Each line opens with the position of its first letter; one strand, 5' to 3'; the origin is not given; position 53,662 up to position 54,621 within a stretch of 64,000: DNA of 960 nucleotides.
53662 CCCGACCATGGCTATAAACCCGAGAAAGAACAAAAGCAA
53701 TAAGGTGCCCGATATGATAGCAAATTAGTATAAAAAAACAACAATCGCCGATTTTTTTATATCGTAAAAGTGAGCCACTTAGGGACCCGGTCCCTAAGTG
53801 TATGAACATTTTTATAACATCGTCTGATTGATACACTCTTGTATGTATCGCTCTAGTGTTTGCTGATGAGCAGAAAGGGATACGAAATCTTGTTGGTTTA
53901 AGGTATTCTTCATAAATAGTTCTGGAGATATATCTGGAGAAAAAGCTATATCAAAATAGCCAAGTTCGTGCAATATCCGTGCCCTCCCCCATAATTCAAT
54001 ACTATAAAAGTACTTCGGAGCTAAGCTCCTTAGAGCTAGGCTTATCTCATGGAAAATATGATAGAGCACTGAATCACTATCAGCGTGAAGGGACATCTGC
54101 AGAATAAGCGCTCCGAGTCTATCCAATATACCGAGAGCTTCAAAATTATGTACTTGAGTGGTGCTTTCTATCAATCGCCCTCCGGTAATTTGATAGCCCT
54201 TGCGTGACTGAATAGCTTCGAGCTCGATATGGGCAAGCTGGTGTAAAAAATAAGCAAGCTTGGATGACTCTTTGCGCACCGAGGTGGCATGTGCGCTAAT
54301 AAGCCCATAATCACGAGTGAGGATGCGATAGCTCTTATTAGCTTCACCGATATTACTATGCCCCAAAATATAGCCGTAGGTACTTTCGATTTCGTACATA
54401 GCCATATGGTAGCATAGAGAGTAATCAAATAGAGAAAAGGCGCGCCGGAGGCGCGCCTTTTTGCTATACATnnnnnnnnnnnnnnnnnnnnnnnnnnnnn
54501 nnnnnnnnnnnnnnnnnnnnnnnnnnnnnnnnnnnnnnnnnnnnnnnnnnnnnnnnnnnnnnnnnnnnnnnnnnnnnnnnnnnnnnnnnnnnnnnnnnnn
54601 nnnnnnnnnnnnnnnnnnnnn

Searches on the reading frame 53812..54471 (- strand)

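Call 105: search_protein_families(library=pfam, proteins=[window:53812-54471:-], max_evalue=0.0001)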
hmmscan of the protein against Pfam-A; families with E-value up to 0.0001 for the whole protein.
window:53812-54471:- (219 aa): 1 family
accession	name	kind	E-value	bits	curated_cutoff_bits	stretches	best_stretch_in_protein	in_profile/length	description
PF11967.14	RecO_N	-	1e-09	38.7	27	1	30-103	5-79/80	Recombination protein O N terminal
